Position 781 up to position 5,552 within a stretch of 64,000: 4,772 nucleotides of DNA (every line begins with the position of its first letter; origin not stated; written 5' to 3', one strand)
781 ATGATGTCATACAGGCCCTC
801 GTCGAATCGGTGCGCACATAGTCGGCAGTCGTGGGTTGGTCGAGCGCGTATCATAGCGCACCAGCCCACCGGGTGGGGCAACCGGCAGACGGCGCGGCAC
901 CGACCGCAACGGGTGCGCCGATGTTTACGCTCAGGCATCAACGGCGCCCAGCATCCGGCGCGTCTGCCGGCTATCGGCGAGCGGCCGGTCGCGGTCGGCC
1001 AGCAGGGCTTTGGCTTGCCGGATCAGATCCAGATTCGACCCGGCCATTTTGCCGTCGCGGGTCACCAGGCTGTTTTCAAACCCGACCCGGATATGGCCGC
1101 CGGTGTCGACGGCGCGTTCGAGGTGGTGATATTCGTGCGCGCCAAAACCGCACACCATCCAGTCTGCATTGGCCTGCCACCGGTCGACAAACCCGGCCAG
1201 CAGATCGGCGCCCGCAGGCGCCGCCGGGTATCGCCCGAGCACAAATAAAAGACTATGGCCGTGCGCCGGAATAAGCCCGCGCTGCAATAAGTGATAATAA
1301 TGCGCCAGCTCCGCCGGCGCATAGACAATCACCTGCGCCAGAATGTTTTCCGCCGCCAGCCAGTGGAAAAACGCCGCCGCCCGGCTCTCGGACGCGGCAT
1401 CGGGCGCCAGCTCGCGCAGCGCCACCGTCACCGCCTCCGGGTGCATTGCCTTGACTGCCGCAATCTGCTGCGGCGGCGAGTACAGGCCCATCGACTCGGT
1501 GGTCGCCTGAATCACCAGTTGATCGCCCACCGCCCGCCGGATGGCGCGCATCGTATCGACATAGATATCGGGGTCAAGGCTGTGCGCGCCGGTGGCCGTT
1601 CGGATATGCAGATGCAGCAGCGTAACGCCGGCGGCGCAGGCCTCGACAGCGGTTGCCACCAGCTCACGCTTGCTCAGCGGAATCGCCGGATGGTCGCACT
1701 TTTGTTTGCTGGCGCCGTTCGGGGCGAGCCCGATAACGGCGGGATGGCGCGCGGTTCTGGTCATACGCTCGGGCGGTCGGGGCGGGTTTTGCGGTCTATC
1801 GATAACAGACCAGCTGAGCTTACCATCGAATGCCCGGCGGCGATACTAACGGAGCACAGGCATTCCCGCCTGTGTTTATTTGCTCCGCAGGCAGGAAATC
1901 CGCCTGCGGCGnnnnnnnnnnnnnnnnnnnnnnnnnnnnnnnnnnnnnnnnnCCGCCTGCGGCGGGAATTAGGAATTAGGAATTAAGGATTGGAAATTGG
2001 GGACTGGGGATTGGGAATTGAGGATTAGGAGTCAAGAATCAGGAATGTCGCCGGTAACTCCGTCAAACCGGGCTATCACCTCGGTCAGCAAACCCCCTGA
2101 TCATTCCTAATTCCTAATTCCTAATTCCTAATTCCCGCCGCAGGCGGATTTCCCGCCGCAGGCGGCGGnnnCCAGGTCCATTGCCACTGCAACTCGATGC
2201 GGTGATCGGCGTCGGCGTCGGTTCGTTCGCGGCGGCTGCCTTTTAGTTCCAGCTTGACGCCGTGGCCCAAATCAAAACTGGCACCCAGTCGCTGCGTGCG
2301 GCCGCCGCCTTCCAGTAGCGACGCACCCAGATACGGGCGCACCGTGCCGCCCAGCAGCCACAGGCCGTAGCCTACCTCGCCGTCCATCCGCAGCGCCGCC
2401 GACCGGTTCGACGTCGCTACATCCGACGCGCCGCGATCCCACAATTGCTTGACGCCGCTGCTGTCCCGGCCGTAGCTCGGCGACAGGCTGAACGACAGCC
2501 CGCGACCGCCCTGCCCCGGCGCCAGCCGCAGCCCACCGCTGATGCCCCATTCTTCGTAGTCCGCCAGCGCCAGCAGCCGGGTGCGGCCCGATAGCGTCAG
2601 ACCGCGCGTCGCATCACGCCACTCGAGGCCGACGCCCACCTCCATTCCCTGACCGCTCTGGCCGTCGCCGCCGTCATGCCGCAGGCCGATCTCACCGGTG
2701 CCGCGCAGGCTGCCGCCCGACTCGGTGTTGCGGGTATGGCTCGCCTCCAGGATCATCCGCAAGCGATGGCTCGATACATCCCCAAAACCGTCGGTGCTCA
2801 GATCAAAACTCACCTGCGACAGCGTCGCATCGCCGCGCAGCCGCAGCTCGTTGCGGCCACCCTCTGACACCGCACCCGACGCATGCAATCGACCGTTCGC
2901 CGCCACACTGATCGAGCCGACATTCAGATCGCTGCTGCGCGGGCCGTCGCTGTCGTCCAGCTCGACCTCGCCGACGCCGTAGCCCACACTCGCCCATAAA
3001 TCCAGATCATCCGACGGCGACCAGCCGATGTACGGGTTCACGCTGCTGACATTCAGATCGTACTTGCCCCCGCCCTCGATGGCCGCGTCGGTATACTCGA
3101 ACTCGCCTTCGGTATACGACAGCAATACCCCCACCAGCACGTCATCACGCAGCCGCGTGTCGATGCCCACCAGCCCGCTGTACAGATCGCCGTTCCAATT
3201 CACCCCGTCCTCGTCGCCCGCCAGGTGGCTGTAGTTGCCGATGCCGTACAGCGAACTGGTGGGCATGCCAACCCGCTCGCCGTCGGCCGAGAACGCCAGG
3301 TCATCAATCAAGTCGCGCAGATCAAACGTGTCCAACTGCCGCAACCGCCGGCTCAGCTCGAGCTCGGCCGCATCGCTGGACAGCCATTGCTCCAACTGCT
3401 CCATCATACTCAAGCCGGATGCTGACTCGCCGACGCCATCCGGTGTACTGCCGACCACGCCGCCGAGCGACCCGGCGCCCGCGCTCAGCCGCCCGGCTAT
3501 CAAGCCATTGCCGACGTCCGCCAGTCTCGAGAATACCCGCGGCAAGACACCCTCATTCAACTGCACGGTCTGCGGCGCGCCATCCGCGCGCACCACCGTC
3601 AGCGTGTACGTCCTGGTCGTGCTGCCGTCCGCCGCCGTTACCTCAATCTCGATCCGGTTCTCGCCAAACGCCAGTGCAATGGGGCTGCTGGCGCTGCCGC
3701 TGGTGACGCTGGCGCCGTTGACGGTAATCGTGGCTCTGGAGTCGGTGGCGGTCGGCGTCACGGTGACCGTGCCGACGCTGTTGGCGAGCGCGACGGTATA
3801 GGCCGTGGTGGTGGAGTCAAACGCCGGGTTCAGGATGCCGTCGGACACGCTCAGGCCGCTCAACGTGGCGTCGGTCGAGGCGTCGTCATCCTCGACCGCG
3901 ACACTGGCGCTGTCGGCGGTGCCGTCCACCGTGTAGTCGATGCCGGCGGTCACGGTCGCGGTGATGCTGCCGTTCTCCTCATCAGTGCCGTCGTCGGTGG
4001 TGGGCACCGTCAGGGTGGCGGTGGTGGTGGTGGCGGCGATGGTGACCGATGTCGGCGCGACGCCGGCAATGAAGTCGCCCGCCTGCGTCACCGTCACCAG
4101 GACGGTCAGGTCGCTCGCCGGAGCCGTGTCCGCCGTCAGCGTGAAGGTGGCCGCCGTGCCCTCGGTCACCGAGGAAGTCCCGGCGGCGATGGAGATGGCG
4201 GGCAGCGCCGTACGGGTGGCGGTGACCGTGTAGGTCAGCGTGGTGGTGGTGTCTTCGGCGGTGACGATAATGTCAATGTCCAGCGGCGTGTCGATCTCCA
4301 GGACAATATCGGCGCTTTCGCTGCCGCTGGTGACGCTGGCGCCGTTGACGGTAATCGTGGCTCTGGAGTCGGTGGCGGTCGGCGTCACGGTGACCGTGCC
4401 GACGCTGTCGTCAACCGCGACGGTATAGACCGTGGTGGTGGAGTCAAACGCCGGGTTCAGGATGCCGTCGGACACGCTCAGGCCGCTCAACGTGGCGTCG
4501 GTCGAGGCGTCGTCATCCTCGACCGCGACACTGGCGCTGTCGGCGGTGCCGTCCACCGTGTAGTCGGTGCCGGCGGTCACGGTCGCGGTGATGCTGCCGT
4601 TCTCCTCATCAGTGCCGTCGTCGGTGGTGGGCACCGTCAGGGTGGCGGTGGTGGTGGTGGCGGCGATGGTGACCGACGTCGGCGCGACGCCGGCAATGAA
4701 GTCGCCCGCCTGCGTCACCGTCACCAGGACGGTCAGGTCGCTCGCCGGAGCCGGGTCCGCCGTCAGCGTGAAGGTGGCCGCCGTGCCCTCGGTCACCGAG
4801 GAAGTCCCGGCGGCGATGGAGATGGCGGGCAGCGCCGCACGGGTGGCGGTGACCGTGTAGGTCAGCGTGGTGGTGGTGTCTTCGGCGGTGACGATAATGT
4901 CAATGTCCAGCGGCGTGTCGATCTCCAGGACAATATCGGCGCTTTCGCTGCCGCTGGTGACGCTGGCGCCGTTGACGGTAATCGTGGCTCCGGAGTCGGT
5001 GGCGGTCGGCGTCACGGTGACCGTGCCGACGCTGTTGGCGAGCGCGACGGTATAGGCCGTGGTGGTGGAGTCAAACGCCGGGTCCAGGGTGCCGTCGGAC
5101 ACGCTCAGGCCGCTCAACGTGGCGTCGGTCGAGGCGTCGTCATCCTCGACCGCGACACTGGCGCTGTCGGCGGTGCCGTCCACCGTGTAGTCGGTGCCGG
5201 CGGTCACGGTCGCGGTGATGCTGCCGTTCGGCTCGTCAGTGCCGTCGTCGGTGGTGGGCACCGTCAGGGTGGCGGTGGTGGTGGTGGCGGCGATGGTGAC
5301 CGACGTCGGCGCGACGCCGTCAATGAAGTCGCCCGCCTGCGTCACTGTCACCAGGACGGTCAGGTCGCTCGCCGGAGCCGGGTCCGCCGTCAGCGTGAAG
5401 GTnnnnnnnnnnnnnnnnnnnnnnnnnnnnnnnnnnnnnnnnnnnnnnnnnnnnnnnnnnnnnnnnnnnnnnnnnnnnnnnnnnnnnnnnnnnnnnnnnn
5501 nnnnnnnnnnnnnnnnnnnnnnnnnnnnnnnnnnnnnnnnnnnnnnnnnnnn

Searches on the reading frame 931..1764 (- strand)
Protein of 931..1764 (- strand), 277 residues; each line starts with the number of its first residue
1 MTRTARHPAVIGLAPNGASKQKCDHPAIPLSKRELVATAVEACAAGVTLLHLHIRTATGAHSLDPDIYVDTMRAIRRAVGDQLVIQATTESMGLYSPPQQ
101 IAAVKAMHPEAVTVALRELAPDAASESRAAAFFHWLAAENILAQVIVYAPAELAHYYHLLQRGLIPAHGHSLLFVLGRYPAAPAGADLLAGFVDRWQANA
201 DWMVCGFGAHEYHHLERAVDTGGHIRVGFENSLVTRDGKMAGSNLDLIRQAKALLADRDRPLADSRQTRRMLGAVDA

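Call 14: find_encoding_contigs(protein=window:931-1764:-, flank=10000, max_places=6)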
Protein window:931-1764:- (277 aa): no gene with exactly this product is on record in the collection.

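Call 57: find_homologous_proteins(query=window:931-1764:-, max_evalue=1e-30)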
Query window:931-1764:- (277 aa): 636 proteins with E <= 1e-30 among 8000 candidates; the best 120 are listed.
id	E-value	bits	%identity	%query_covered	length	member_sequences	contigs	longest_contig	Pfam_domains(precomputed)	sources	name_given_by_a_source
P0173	1.1e-173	594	97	100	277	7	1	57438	PF05853.19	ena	-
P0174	1.5e-88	315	56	96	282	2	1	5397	PF05853.19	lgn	-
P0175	3.8e-88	314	56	97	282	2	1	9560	PF05853.19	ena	-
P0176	2.5e-87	311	57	95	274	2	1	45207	PF05853.19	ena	-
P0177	2.7e-87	311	53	97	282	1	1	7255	PF05853.19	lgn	-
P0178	1.6e-84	302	53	97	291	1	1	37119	PF05853.19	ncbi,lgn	-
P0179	1.3e-81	292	56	89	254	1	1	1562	PF05853.19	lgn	-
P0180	1.7e-74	269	50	96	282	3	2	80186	PF05853.19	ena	-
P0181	4.9e-69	251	47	96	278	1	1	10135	PF05853.19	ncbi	ncbi:MAG: 3-keto-5-aminohexanoate cleavage protein [Halofilum sp. (in: g-proteobacteria)]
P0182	2.1e-68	249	45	95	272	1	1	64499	PF05853.19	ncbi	ncbi:MAG: 3-keto-5-aminohexanoate cleavage protein [Amphritea sp.]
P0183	1.4e-67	246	46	96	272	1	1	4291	PF05853.19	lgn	-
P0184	2.7e-67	245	47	96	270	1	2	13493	PF05853.19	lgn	-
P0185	4.4e-67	245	45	97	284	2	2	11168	PF05853.19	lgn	-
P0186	7.4e-67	244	47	96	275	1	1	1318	PF05853.19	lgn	-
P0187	1.2e-66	243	45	95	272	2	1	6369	PF05853.19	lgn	-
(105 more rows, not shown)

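Call 58: find_encoding_contigs(protein=P0173, flank=10000, max_places=4)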
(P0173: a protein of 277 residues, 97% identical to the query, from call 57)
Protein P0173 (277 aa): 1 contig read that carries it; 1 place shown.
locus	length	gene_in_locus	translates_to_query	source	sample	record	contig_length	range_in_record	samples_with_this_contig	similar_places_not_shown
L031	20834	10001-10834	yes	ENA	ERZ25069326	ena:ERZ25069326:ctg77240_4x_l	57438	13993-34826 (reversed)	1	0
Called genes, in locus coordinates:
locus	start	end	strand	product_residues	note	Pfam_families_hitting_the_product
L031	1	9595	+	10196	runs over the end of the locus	-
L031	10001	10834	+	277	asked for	PF05853:BKACE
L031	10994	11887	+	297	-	PF02634:FdhD-NarQ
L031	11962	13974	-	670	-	PF03030:H_PPase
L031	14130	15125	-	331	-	PF02899:Phage_int_SAM_1, PF00589:Phage_integrase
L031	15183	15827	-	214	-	PF04340:DUF484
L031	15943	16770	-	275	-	PF01678:DAP_epimerase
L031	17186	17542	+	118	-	PF09656:PGPGW (weak)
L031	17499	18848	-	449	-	PF22694:CtpB_N-like, PF13180:PDZ_2, PF17820:PDZ_6, PF03572:Peptidase_S41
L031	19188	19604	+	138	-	PF00581:Rhodanese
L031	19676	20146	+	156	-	PF02556:SecB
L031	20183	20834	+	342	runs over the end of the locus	PF01210:NAD_Gly3P_dh_N, PF07479:NAD_Gly3P_dh_C, PF20618:GPD_NAD_C_bact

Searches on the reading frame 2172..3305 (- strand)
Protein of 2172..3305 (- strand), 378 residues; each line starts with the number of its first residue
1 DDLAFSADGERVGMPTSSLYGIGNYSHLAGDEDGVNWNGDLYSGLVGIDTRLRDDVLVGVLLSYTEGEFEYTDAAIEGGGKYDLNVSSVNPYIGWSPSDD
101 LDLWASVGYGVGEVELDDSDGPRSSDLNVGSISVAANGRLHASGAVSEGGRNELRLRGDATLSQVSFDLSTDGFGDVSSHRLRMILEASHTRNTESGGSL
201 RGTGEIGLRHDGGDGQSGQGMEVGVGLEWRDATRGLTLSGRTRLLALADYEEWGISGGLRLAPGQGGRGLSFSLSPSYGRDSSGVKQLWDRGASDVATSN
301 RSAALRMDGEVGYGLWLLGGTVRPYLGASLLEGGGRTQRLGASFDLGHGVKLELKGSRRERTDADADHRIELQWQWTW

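Call 77: search_solved_structures(query=window:2172-3305:-, max_evalue=1)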
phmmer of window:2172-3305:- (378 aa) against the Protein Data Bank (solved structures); distinct sequences matched with E-value up to 1: 0.

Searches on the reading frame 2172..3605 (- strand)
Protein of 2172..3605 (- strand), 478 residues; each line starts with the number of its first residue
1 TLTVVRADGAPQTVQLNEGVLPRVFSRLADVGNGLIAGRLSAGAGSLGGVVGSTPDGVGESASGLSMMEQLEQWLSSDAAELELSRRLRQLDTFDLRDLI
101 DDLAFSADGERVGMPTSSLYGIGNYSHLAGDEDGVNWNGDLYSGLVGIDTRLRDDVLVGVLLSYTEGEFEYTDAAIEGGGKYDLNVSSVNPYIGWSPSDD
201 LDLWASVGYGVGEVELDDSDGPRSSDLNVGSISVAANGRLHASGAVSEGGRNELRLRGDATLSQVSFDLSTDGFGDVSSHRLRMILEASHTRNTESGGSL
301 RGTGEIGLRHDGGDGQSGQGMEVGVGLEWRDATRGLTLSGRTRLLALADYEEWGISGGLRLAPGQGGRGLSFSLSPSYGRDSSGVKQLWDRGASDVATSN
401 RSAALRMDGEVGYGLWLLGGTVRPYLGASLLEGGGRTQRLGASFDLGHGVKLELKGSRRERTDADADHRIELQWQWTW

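Call 22: search_protein_families(library=pfam, proteins=[window:2172-3605:-], max_evalue=10)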
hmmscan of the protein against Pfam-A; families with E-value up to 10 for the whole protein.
window:2172-3605:- (478 aa): 2 families
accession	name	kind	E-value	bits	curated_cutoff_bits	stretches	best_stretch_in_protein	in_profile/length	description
PF03797.25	Autotransporter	-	2e-07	31.5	26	1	121-243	5-129/255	Autotransporter beta-domain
PF13505.12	OMP_b-brl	-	0.0048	17.5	28.7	2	121-224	24-122/175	Outer membrane protein beta-barrel domain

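Call 23: search_protein_families(library=ncbifam, proteins=[window:2172-3605:-], max_evalue=1)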
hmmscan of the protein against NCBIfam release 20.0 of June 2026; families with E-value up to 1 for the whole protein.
window:2172-3605:- (478 aa): 0 families

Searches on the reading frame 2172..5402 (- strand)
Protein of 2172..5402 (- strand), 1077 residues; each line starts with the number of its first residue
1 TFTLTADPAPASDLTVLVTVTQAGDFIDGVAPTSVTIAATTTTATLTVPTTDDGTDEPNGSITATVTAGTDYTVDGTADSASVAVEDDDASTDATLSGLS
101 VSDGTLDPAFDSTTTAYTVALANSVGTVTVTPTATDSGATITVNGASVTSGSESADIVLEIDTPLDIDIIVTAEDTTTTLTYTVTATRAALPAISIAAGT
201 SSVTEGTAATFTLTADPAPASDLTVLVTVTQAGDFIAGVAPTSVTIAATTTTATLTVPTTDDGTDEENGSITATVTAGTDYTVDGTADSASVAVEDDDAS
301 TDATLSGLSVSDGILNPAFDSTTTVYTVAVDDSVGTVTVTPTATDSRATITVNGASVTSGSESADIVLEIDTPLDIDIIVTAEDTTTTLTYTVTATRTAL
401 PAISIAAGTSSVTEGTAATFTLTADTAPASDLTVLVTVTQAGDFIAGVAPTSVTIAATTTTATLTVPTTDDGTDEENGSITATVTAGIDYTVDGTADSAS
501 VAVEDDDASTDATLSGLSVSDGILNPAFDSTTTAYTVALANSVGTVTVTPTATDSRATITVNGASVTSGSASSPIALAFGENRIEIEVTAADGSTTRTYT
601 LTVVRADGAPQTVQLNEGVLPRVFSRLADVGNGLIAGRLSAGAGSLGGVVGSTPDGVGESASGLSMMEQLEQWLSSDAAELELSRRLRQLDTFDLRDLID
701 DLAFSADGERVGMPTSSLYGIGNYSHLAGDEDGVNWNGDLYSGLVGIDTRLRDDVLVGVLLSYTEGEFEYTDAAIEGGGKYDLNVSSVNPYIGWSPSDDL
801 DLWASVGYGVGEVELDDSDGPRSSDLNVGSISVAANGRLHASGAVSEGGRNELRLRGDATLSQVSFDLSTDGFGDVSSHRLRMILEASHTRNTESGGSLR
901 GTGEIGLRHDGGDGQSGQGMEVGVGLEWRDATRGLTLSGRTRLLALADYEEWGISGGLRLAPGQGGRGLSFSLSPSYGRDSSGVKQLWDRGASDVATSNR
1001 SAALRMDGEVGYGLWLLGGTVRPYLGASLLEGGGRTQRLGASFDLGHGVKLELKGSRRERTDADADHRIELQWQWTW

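Call 8: search_protein_families(library=pfam, proteins=[window:2172-5402:-], max_evalue=0.01)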
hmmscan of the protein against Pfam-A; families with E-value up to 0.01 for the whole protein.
window:2172-5402:- (1077 aa): 3 families
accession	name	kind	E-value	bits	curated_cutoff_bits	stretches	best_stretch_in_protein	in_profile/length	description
PF12733.13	Cadherin-like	-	7.4e-49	164.6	24.2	3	517-605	4-88/89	Cadherin-like beta sandwich domain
PF07703.20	A2M_BRD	-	1.4e-06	29.1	22.7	0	369-469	19-105/140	Alpha-2-macroglobulin bait region domain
PF00548.26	Peptidase_C3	-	0.00059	20.3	22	0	123-171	31-79/174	3C cysteine protease (picornain 3C)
